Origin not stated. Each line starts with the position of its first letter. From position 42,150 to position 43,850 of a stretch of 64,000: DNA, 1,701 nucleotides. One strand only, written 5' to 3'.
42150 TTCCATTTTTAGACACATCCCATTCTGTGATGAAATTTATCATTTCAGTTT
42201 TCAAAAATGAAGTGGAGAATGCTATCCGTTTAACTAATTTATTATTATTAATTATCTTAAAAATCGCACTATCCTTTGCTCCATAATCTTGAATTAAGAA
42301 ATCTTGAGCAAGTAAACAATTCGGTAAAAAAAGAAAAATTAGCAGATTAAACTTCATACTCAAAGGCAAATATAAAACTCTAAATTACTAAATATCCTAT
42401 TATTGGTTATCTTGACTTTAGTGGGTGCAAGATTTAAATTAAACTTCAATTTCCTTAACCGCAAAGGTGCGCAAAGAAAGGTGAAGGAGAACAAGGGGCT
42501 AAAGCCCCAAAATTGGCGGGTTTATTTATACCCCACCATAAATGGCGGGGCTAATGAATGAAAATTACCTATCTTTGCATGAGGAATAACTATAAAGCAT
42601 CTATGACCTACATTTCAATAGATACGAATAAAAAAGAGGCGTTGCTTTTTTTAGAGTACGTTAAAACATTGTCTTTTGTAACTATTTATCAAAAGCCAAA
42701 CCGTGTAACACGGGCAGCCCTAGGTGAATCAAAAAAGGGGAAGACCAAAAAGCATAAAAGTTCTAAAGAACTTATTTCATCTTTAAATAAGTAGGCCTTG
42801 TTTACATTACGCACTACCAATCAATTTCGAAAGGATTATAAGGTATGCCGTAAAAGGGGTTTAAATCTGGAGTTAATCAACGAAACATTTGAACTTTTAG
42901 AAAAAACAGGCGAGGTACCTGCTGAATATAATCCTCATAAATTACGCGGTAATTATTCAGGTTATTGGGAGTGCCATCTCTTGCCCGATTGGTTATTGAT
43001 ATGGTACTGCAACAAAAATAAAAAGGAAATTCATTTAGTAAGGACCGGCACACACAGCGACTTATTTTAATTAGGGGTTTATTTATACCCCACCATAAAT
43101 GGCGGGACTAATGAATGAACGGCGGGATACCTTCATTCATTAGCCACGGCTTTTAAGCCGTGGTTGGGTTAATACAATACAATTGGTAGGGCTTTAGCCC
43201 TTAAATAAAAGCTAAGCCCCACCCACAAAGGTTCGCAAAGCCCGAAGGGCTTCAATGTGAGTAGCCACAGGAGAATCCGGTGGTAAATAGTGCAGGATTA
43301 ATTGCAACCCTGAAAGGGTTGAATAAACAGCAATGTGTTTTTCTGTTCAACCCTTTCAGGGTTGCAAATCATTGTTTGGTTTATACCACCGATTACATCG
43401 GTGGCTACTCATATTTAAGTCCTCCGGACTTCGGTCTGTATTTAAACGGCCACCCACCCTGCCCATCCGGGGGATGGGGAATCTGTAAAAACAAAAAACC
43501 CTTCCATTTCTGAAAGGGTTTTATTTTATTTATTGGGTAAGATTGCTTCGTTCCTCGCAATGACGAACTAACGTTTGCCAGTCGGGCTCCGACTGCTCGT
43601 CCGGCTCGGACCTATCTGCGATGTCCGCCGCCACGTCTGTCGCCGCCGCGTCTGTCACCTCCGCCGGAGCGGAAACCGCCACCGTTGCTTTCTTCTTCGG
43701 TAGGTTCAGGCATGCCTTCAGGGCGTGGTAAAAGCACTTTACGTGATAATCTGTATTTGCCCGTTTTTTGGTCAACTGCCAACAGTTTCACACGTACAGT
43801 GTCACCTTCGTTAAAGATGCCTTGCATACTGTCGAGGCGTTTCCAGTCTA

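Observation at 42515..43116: YafQ/RelE toxin with non-canonical antitoxin, precisely bracketed by 46-bp direct repeats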

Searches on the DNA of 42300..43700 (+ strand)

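Call 17: search_rna_families(source=window, start=42300, end=43700, threshold=evalue, max_evalue=1)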
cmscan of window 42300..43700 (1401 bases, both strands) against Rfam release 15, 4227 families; matches with E-value up to 1: 7.
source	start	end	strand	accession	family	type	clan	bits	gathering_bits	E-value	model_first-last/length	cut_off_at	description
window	43298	43371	+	RF03714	MIR774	Gene; miRNA;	-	30.9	80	0.0014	1-98/98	no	MIR774 microRNA precursor family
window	43462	43530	+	RF01772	rnk_pseudo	Cis-reg; leader;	-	29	55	0.016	1-108/108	no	Pseudomonas rnk leader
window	43298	43371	+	RF00949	mir-983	Gene; miRNA;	-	25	100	0.47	1-90/90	no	mir-983 microRNA precursor family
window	43296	43375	+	RF03550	mir-31_2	Gene; miRNA;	-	24.9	97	0.034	1-83/83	no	mir-31_2 microRNA precursor family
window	43293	43378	+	RF04015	MIR946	Gene; miRNA;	-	23.3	190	0.033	1-189/189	no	MIR946 microRNA precursor family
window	43484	43534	-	RF03353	MIR5291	Gene; miRNA;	-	22.7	54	0.43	1-65/65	no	MIR5291 microRNA precursor family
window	43310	43359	-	RF03469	mir-1179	Gene; miRNA;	-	20.1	80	0.54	1-82/82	no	mir-1179 microRNA precursor family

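Call 82: search_dna_similar(query=window:42440-43215:+, collection=plasmids, mode=distant, max_rows=10)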
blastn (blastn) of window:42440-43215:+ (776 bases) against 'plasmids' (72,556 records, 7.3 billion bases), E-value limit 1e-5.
No match.

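Call 83: search_dna_similar(query=window:42440-43215:+, collection=phages, mode=distant, max_rows=10)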
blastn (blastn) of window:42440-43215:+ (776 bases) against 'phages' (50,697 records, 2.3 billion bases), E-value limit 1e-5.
No match.
